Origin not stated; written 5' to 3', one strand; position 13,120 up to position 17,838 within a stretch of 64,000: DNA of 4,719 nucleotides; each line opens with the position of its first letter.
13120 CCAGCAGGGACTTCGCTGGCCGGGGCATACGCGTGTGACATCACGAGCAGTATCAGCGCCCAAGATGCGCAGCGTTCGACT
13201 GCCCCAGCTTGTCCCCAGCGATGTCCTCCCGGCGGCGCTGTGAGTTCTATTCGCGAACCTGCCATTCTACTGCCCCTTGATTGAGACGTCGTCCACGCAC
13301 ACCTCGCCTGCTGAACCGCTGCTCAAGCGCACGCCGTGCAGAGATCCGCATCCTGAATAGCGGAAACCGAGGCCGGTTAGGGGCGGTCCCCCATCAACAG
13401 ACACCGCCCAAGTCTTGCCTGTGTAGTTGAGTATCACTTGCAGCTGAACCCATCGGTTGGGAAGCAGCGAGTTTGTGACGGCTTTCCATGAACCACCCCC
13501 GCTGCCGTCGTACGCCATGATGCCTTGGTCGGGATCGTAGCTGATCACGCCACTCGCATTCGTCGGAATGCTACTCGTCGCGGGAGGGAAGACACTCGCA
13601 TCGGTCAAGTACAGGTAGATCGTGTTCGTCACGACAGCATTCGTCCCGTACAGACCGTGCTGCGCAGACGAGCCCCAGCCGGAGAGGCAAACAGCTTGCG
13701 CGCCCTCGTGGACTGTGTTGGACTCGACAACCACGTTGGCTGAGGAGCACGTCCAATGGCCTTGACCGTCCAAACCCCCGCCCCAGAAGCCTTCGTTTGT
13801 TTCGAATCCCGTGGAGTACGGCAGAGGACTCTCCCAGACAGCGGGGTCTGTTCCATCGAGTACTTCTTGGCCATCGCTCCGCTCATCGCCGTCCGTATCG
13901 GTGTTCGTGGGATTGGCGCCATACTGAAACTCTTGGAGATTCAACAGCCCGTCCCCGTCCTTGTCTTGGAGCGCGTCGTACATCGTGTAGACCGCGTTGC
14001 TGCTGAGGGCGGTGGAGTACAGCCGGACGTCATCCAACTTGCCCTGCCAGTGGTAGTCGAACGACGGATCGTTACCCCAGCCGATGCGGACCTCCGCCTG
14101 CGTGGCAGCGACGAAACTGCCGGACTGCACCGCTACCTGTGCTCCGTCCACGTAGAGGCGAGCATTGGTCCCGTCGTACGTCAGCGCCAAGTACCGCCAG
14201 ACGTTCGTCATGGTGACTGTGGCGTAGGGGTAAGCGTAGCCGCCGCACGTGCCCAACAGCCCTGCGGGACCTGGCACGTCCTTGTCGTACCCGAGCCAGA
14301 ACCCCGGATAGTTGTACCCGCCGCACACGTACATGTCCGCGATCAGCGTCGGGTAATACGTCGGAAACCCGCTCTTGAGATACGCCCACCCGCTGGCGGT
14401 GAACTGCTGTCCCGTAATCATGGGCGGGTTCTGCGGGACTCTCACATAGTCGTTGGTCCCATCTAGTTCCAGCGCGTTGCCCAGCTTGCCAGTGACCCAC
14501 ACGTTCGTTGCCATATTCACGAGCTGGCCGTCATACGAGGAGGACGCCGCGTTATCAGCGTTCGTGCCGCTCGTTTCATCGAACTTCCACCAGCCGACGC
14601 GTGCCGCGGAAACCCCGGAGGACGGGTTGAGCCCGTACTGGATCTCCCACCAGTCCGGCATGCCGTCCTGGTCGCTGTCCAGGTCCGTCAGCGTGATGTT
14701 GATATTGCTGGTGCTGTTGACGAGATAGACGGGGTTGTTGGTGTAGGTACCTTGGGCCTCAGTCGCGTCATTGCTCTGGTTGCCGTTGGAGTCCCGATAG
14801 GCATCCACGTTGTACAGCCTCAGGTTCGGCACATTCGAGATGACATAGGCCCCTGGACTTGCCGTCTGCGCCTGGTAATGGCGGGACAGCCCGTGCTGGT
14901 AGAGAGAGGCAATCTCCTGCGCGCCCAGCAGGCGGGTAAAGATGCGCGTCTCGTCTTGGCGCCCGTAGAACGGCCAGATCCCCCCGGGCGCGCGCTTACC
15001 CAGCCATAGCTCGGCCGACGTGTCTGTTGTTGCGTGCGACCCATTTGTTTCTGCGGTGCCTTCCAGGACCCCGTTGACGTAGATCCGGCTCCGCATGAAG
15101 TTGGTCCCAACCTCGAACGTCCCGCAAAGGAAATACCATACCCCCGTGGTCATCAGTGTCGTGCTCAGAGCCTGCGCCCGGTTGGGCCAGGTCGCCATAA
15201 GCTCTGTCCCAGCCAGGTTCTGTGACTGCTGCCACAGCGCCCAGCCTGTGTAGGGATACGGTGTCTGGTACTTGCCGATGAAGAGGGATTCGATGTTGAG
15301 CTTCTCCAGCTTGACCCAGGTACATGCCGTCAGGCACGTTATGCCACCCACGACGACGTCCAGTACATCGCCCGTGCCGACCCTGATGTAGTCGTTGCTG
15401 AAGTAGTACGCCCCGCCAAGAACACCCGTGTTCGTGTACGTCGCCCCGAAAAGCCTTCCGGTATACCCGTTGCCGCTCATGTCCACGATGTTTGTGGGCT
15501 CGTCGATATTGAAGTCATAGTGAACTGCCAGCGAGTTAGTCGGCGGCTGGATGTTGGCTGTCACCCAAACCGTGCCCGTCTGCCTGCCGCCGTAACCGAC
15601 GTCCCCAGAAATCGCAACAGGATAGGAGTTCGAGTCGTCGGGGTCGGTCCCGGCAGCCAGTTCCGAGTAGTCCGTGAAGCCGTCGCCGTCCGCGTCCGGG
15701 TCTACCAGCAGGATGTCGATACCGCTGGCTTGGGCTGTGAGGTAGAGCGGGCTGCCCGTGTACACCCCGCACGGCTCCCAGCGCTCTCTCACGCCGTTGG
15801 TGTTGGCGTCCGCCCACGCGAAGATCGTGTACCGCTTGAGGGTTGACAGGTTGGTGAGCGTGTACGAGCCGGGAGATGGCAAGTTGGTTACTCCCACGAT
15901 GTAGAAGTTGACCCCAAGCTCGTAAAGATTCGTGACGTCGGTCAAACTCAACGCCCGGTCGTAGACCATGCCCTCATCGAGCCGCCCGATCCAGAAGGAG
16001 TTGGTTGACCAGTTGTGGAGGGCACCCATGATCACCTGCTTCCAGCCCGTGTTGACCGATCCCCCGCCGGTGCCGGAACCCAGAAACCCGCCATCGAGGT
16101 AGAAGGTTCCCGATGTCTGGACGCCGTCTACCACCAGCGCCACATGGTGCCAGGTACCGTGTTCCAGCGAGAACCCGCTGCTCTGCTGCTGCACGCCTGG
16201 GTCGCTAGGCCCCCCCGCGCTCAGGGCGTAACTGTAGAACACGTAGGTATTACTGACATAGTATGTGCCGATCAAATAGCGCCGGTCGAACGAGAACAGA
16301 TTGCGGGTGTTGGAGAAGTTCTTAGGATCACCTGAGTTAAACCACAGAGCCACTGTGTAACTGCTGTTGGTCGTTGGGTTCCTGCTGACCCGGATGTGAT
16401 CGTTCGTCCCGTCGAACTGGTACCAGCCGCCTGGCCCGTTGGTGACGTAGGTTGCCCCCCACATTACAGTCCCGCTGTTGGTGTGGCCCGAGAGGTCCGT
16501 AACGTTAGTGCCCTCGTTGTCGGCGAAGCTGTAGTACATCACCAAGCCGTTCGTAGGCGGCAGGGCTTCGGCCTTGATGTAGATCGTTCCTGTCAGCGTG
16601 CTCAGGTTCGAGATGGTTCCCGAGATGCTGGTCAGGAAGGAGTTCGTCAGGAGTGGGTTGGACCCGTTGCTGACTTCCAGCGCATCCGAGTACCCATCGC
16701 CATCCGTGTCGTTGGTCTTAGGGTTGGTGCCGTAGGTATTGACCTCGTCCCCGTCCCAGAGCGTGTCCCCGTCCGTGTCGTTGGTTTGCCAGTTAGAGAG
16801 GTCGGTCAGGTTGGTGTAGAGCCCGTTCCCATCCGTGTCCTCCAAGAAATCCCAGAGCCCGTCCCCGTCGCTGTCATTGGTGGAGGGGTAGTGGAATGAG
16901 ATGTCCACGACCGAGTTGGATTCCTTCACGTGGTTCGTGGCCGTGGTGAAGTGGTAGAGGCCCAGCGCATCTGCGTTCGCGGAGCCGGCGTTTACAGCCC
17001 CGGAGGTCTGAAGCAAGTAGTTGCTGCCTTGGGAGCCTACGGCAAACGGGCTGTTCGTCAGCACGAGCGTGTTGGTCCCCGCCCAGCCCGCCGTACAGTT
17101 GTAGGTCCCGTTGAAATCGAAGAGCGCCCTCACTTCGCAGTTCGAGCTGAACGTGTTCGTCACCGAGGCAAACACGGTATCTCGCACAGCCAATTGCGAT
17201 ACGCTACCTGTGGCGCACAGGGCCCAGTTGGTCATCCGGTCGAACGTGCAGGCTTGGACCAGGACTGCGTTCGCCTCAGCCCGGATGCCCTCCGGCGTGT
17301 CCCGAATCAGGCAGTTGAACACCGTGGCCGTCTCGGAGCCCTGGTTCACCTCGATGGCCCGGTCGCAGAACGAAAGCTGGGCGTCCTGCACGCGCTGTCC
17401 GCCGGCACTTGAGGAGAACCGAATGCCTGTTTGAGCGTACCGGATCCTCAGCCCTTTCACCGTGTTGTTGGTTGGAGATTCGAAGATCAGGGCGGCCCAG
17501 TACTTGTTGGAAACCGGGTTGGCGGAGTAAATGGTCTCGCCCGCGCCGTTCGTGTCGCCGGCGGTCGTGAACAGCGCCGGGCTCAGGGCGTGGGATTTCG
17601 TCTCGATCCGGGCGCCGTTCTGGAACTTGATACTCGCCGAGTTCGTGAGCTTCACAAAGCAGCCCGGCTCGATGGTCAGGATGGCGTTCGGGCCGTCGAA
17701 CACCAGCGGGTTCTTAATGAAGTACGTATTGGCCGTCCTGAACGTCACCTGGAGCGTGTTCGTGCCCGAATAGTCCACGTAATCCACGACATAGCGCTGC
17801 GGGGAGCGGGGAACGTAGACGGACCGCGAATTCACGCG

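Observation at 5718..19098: Lower-GC 13-kb block: a giant LamG/beta-helix surface protein translationally coupled to a Sec-signal RHS toxin, with no known secretion-system marker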

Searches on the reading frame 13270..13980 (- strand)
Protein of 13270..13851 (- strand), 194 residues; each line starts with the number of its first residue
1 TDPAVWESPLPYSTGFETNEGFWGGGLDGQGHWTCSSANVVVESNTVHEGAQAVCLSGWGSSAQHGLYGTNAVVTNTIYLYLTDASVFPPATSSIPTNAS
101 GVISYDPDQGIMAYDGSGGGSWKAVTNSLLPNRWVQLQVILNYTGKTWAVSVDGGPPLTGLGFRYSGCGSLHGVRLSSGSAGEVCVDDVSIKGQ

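Call 39: search_protein_families(library=pfam, proteins=[window:13270-13851:-], max_evalue=1)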
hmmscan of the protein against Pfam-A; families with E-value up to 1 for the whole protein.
window:13270-13851:- (194 aa): 1 family
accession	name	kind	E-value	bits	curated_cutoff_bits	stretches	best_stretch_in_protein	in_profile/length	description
PF13385.13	Laminin_G_3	-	0.26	11.9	27.6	1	79-154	24-99/151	Concanavalin A-like lectin/glucanases superfamily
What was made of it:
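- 13270..13851 (-): C-terminal ConA-like domain of the giant. It takes the place of the YD pair or the short tail motif seen in relatives. Laminin_G_3 scores only E 0.26 (call 39).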

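Call 42: find_related_loci(query=A2, collection=metagenome_contigs, flank=10000)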
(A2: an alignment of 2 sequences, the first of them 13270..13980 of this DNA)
Query A2 (237 aa) in metagenome_contigs; peptide patterns used: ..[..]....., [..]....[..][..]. (x = any residue, [..] = any of these).
600 stretches matched a pattern (row limit reached: there are more); 192 encode a relative of the query (tblastn E <= 1e-3); the best 80 are kept; 80 distinct loci.
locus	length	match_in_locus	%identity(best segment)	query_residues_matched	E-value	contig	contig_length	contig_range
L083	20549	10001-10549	67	2-46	3e-12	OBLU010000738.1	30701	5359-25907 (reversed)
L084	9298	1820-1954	62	2-46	3e-11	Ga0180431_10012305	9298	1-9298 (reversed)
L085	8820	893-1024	64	4-46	1e-10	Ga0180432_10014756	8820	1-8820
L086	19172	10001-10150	58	2-51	5e-11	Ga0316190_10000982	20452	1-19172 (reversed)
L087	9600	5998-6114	72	2-40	8e-10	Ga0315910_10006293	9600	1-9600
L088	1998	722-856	60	6-50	1e-9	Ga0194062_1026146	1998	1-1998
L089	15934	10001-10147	55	3-53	2e-9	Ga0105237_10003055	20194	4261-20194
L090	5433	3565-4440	56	2-53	4e-9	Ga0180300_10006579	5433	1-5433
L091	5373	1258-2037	56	2-52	3e-9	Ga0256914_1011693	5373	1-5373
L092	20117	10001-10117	64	2-40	3e-9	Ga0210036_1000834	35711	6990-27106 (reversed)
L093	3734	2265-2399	64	2-46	4e-9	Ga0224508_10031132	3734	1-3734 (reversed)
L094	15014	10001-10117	64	2-40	3e-9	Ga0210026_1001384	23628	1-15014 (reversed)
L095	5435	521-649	58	4-46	6e-9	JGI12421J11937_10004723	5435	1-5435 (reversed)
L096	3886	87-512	60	2-47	2e-8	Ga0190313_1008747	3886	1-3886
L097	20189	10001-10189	66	5-46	3e-8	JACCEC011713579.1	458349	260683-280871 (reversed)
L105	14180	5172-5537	31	52-167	7e-8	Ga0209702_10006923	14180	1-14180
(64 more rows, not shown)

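Call 97: search_protein_families(library=ncbifam, proteins=[window:13270-13851:-, L083:6944-8530:+], max_evalue=0.1)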
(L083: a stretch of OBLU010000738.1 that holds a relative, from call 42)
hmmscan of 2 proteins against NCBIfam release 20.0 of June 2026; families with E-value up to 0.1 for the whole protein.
window:13270-13851:- (194 aa): 0 families

L083:6944-8530:+ (529 aa): 0 families

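Call 102: search_protein_families(library=pfam, proteins=[L083:17544-17951:+], max_evalue=0.01)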
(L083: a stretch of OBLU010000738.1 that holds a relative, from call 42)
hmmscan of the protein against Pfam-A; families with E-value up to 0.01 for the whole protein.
L083:17544-17951:+ (135 aa): 2 families
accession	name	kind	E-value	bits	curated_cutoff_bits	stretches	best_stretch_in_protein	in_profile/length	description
PF04226.18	Transgly_assoc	-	0.0026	18.4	25.3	1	15-50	6-44/49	Transglycosylase associated protein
PF05207.18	Zn_ribbon_CSL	-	0.0026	17.9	29.2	1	86-102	12-28/55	CSL zinc finger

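Call 113: search_protein_families(library=pfam, proteins=[L083:6944-11509:+], max_evalue=0.001)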
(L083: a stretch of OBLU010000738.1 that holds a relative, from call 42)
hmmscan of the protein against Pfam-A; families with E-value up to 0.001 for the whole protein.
L083:6944-11509:+ (1522 aa): 2 families
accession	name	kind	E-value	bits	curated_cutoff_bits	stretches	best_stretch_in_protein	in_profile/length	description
PF18884.5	TSP3_bac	-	1.6e-15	57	25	2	1046-1067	1-22/22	Bacterial TSP3 repeat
PF13385.13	Laminin_G_3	-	2.2e-15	57.5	27.6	1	1273-1423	13-151/151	Concanavalin A-like lectin/glucanases superfamily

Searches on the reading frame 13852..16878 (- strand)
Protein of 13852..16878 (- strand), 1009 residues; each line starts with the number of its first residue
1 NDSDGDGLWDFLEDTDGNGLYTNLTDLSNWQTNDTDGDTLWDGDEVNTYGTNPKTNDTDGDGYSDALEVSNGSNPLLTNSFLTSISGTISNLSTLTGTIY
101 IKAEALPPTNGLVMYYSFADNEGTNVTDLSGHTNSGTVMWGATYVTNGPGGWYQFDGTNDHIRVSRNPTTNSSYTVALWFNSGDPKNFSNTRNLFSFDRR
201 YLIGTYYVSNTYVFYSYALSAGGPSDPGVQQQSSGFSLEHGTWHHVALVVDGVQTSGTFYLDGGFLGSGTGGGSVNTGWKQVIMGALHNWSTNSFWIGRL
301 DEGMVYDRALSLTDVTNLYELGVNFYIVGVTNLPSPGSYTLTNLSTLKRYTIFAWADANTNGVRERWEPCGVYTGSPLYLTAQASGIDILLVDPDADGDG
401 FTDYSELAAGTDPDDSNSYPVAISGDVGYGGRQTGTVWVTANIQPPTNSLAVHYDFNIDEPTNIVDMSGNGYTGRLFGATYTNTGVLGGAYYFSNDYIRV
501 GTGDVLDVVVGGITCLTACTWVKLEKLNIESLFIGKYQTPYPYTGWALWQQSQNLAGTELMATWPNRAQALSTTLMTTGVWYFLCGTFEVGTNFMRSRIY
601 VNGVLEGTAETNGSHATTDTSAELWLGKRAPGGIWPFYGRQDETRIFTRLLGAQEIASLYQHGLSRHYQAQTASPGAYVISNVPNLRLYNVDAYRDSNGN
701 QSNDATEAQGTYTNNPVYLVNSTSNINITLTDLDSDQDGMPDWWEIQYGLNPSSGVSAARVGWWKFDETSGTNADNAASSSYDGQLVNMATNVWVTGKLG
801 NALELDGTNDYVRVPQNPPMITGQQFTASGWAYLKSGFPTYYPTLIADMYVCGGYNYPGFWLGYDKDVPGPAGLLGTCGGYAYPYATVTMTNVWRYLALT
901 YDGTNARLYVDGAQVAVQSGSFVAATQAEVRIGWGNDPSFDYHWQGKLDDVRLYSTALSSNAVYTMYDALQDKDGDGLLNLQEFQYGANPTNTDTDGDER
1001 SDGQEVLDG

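Call 39: search_protein_families(library=pfam, proteins=[window:13852-16878:-], max_evalue=1)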
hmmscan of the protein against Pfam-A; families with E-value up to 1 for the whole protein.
window:13852-16878:- (1009 aa): 7 families
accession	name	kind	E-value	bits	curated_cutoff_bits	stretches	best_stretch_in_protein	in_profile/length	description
PF13385.13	Laminin_G_3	-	4.4e-54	183.2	27.6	3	806-963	1-150/151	Concanavalin A-like lectin/glucanases superfamily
PF18884.5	TSP3_bac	-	9.6e-15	54.6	25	3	57-76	1-20/22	Bacterial TSP3 repeat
PF03495.19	Binary_toxB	-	8.4e-05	23.1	25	1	2-71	2-62/78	Clostridial binary toxin B/anthrax toxin PA Ca-binding domain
PF02973.23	Sialidase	-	0.0076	16.2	26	1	596-658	118-183/189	Sialidase, N-terminal domain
PF02210.31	Laminin_G_2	-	0.058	14.3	22.9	0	210-264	27-74/126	Laminin G domain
PF00036.39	EF-hand_1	-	0.12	12.5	25.4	1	972-986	10-24/29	EF hand domain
PF13499.12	EF-hand_7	-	0.94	10.3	30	0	959-986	38-64/67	EF-hand domain pair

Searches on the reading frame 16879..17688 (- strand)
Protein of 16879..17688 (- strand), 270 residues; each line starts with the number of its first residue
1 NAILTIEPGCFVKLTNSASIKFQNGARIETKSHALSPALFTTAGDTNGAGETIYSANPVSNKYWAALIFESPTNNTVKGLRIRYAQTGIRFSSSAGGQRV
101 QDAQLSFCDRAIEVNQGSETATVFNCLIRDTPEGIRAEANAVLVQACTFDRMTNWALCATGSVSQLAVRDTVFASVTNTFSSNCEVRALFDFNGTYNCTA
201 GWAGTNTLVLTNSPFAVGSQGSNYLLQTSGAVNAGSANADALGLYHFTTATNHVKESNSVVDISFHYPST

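Call 39: search_protein_families(library=pfam, proteins=[window:16879-17688:-], max_evalue=1)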
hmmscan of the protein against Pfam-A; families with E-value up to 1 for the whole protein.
window:16879-17688:- (270 aa): 2 families
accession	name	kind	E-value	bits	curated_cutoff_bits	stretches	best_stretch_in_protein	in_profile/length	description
PF05048.19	NosD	-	0.0039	17.1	23.6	1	55-137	30-110/212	Periplasmic copper-binding protein (NosD)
PF23500.1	DUF7133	-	0.17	11.6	27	1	41-95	261-313/385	Domain of unknown function (DUF7133)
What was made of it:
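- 16879..17688 (-): Probable right-handed beta-helix, ending in the conserved motif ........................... NosD E 0.004 (call 39).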
